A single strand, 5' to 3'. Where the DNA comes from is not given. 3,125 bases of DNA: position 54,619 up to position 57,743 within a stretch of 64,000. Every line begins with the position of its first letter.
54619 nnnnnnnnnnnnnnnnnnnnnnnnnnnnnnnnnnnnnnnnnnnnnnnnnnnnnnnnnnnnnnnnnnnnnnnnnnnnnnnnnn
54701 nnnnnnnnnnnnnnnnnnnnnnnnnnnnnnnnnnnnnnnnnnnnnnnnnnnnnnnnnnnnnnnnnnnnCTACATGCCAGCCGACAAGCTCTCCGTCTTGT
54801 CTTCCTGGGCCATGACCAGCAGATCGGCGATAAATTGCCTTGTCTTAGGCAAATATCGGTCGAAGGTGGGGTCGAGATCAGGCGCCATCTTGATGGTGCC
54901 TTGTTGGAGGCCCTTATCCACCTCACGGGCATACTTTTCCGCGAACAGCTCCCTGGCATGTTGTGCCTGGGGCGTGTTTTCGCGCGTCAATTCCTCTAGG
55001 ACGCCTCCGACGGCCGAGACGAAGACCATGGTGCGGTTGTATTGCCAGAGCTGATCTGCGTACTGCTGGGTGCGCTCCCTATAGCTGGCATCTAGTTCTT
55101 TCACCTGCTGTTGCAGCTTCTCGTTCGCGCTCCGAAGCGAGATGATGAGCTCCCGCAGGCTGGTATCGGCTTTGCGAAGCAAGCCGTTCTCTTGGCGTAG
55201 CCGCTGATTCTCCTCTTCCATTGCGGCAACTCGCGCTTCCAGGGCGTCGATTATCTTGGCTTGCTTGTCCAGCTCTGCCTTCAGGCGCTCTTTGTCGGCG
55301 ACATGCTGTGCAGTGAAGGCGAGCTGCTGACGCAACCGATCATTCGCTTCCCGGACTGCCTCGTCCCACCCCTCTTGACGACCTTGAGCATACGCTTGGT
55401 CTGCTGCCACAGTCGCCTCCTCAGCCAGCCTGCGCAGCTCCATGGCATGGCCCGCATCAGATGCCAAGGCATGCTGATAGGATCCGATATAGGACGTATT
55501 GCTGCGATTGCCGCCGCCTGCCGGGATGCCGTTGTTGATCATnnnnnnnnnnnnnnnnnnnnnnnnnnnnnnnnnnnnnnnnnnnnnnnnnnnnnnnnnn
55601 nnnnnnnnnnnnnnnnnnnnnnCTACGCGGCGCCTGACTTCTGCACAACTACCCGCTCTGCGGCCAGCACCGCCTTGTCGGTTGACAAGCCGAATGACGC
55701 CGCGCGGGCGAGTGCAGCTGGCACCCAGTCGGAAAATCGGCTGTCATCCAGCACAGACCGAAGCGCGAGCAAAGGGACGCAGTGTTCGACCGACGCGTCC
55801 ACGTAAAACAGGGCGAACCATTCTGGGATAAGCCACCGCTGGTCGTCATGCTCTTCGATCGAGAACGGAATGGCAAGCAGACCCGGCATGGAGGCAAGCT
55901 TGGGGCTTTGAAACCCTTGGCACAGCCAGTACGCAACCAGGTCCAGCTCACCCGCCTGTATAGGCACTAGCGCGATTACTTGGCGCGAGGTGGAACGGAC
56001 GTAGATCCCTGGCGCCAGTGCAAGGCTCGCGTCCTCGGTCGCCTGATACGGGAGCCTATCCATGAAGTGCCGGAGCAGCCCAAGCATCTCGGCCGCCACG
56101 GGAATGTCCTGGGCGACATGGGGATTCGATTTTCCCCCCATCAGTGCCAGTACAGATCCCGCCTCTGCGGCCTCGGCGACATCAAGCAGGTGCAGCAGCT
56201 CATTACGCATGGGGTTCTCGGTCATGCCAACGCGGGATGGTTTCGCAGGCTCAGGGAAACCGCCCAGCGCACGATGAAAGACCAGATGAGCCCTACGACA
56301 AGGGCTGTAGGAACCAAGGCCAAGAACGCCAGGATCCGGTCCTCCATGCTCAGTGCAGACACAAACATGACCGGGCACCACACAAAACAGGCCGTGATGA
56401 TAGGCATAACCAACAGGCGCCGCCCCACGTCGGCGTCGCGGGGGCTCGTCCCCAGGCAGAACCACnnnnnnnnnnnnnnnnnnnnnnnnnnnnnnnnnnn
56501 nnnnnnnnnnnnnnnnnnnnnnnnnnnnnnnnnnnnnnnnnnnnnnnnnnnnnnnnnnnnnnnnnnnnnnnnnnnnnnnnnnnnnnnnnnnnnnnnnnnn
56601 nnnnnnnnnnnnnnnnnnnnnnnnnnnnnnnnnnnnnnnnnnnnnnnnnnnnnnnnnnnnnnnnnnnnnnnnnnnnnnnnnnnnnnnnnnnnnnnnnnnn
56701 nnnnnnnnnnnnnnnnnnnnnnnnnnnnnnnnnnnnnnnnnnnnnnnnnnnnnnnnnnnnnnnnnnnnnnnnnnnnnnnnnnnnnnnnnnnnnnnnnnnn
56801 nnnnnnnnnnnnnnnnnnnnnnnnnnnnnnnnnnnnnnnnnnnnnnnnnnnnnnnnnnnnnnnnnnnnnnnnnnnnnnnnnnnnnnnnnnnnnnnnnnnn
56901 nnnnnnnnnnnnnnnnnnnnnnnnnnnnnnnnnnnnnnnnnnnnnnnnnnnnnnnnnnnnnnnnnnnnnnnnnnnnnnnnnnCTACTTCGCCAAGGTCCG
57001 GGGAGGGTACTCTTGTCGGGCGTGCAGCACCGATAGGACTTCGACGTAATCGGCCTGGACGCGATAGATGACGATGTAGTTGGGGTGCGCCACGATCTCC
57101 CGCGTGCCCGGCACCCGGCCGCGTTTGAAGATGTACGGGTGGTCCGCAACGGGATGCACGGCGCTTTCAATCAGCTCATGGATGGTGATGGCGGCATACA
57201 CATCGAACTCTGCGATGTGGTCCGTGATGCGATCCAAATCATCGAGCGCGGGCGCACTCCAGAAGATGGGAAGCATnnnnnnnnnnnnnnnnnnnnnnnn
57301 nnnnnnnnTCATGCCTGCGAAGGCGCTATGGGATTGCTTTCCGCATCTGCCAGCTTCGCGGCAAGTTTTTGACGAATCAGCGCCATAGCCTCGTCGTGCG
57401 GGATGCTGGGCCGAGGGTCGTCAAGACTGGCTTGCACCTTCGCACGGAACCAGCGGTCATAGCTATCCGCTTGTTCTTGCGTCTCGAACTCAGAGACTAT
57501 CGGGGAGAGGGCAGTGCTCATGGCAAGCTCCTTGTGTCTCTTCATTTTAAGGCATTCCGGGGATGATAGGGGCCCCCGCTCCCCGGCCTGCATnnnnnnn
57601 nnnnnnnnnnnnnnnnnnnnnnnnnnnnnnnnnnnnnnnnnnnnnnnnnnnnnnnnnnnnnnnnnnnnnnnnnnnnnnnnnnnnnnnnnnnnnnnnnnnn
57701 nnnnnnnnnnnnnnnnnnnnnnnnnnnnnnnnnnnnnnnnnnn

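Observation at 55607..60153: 4.5-kb segment bounded by perfect 15-bp direct repeats, carrying an integrase and ParDE: nested integrative element or shared operator pair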

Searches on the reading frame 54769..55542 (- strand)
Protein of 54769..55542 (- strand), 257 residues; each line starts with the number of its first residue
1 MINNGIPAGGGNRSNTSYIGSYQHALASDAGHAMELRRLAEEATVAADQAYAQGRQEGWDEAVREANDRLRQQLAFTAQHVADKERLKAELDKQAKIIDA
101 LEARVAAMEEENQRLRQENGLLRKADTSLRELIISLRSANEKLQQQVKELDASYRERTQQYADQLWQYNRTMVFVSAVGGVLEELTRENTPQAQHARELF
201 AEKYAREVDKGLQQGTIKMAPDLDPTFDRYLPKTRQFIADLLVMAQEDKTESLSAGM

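Call 10: search_protein_families(library=pfam, proteins=[window:54769-55542:-], max_evalue=0.01)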
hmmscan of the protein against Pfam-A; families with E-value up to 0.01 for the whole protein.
window:54769-55542:- (257 aa): 8 families
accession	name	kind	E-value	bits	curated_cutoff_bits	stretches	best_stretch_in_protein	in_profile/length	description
PF03999.17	MAP65_ASE1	-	0.00048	19.4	26.9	1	87-199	40-148/477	Microtubule associated protein (MAP65/ASE1 family)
PF21037.2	CCDC138_cc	-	0.00087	19.7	27.1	0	111-152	2-43/59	Coiled-coil-domain-containing protein 138, coiled-coil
PF14662.11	KASH_CCD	-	0.0011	19.4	43.3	1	63-159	41-130/191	Coiled-coil region of CCDC155 or KASH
PF05822.18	UMPH-1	-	0.0026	17.8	23.7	1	130-189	67-127/246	Pyrimidine 5'-nucleotidase (UMPH-1)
PF00170.26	bZIP_1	-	0.0031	18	27.6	1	96-130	26-60/64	bZIP transcription factor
PF10368.14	YkyA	-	0.0064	16.7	28.8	0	92-171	54-127/186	Putative cell-wall binding lipoprotein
PF13851.11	GAS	-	0.0076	16.1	32.3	0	62-164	65-168/200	Growth-arrest specific micro-tubule binding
PF25450.1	Rab11-FIP3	-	0.0099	16.6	31.9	0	59-161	19-119/125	Rab11-FIP3-like domain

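Call 20: search_dna_similar(query=window:54769-55542:-, collection=plasmids, mode=protein, max_rows=30)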
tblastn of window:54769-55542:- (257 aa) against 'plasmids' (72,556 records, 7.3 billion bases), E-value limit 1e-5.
Records with a match: 9; places in all: 10; records where one place covers at least 80% of the query: 9.
Best place of each record, by identity: <60% 9.
By first word of the organism name: Xanthomonas 6; Pseudomonas 2; Aeromonas 1.
By predicted mobility (MOB-suite, as given by PLSDB): non-mobilizable 9.
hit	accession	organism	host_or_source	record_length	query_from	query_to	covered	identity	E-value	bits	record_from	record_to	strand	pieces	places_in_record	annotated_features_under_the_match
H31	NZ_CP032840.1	Aeromonas veronii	Homo sapiens,feces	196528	13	245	90%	51.9%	3e-54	237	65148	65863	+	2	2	Yae1 family protein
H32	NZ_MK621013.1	Pseudomonas syringae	-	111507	11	242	90%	41.9%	3e-50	183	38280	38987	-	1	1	hypothetical protein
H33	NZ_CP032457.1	Pseudomonas savastanoi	tobacco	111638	11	242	90%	41.9%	3e-50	183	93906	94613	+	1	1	hypothetical protein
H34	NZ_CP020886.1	Xanthomonas citri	Citrus x aurantiifolia,Cell culture,leaf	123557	6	242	92%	39.3%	2e-39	152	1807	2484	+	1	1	hypothetical protein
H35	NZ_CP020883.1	Xanthomonas citri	Citrus x aurantiifolia,Cell culture,leaf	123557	6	242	92%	39.3%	2e-39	152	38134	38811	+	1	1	hypothetical protein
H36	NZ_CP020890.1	Xanthomonas citri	Citrus hystrix,Cell culture,leaf,leaf ...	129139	6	242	92%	39.3%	2e-39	152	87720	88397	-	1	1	hypothetical protein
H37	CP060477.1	Xanthomonas citri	Citrus,Cell culture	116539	6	242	92%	38.8%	9e-39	150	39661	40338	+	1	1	hypothetical protein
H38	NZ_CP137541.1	Xanthomonas euvesicatoria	tomato,cell culture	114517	6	242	92%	38.4%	6e-38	147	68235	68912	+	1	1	hypothetical protein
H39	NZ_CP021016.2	Xanthomonas citri pv. phaseoli var. fuscans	Phaseolus vulgaris,cell culture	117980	6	242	92%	38.4%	6e-38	147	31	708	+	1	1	hypothetical protein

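Call 46: search_protein_families(library=ncbifam, proteins=[window:54769-55542:-], max_evalue=0.01)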
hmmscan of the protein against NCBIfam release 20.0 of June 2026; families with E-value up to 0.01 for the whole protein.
window:54769-55542:- (257 aa): 7 families
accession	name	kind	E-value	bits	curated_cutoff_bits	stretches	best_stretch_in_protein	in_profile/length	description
NF043058.1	T4SS_LegC2C7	subfamily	9.5e-05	21.5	350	1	65-165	118-219/348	LegC2/C7 family Dot/Icm T4SS effector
TIGR04523.1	Mplasa_alph_rch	subfamily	0.00022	19.3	270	1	83-168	392-477/745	helix-rich protein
NF047516.1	LA_3659_fam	equivalog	0.00047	19.8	36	1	62-210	62-208/221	LA_3659 family protein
NF047514.1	SpiroCoCo_N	equivalog_domain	0.00047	19.8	75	1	62-210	62-208/221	SpiroCoCo family coiled-coil protein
TIGR02168.1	SMC_prok_B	equivalog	0.0021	15.9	567.35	1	39-198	307-467/1181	chromosome segregation protein SMC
TIGR01544.1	HAD-SF-IE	hypoth_equivalog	0.0078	15.3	256.95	1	127-189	101-164/283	HAD-IE family hydrolase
TIGR04211.1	SH3_and_anchor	equivalog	0.0086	15.7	65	0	68-177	66-170/198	TIGR04211 family SH3 domain-containing protein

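Call 107: find_encoding_contigs(protein=window:54769-55542:-, flank=8000, max_places=10)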
Protein window:54769-55542:- (257 aa): 3 contigs read that carry it; 2 places shown.
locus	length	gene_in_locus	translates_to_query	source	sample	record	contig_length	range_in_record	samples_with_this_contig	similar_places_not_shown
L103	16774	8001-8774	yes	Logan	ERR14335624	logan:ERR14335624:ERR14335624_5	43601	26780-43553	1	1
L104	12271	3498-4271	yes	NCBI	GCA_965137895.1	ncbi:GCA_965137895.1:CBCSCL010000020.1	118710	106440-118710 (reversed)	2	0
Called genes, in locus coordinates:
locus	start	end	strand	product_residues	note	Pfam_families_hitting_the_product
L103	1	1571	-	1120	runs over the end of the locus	-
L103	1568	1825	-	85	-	-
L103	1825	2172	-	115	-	-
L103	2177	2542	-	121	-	-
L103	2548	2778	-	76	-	-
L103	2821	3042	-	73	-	-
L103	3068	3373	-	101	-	-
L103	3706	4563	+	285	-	-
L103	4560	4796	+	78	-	-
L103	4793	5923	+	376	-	PF00589:Phage_integrase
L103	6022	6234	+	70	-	PF21217:PaaA2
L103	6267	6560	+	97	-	PF05016:ParE_toxin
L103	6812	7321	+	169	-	-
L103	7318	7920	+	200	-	-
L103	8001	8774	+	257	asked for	-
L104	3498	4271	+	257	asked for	-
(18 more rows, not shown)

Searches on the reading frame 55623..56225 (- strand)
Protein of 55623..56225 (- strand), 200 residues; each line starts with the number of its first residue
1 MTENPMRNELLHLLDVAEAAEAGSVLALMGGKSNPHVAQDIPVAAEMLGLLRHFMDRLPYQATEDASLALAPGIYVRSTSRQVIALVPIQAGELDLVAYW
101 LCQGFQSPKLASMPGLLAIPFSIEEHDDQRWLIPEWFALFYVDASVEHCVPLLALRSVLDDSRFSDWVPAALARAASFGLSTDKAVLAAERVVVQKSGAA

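Call 46: search_protein_families(library=ncbifam, proteins=[window:55623-56225:-], max_evalue=0.01)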
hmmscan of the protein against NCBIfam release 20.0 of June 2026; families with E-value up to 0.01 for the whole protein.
window:55623-56225:- (200 aa): 0 families

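Call 64: search_protein_families(library=pfam, proteins=[window:55623-56225:-], max_evalue=1)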
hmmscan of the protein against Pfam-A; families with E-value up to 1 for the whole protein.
window:55623-56225:- (200 aa): 1 family
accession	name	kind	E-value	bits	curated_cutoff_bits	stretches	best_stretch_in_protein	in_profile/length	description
PF18311.7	Rrp40_N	-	0.26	11.5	26.9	1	69-94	2-23/40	Exosome complex exonuclease Rrp40 N-terminal domain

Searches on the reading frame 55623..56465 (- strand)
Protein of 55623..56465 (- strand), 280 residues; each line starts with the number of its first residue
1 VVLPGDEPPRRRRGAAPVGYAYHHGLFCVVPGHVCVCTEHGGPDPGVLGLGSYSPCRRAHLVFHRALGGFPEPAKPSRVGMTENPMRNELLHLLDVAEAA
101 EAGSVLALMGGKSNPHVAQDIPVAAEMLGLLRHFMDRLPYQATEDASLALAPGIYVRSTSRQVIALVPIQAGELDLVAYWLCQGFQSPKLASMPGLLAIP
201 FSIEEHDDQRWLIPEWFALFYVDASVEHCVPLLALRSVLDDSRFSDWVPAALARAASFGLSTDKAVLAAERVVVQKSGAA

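Call 10: search_protein_families(library=pfam, proteins=[window:55623-56465:-], max_evalue=0.01)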
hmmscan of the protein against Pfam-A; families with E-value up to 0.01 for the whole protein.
window:55623-56465:- (280 aa): 0 families

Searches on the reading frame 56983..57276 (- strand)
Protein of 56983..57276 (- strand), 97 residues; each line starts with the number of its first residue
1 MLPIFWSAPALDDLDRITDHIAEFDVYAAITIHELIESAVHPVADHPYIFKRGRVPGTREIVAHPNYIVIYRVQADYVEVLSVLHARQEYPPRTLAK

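Call 10: search_protein_families(library=pfam, proteins=[window:56983-57276:-], max_evalue=0.01)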
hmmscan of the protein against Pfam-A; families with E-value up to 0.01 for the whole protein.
window:56983-57276:- (97 aa): 1 family
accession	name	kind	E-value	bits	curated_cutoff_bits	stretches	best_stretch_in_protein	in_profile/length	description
PF05016.21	ParE_toxin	-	6.4e-17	62.4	23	1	4-90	1-89/89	ParE toxin of type II toxin-antitoxin system, parDE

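Call 46: search_protein_families(library=ncbifam, proteins=[window:56983-57276:-], max_evalue=0.01)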
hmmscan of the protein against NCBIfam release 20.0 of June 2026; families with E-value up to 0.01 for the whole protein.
window:56983-57276:- (97 aa): 2 families
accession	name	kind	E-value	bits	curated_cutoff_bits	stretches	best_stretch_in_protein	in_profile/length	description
TIGR02385.1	RelE_StbE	subfamily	5.2e-08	33.3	27.9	1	5-88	3-86/88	type II toxin-antitoxin system mRNA interferase toxin, RelE/StbE family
NF009059.0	PRK12393.1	equivalog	0.0047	15.7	543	1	23-62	106-145/460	amidohydrolase family protein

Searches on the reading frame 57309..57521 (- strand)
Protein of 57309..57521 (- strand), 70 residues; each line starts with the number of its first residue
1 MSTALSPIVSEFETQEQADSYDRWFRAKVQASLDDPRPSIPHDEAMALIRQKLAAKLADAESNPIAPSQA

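Call 46: search_protein_families(library=ncbifam, proteins=[window:57309-57521:-], max_evalue=0.01)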
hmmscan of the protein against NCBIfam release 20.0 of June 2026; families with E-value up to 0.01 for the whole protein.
window:57309-57521:- (70 aa): 1 family
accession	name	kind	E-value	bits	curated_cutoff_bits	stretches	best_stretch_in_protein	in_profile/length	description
NF050103.1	TA_RelB_antitoxin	equivalog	7e-29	99.7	50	1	5-47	1-43/45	type II toxin-antitoxin system RelB family antitoxin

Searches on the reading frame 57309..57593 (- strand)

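Call 10: search_protein_families(library=pfam, proteins=[window:57309-57593:-], max_evalue=0.01)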
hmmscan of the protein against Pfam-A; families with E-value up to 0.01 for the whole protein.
window:57309-57593:- (94 aa): 1 family
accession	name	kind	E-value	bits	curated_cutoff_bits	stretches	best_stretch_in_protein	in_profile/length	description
PF21217.3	PaaA2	-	3.3e-22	78.6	27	1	40-71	1-32/33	Stability determinant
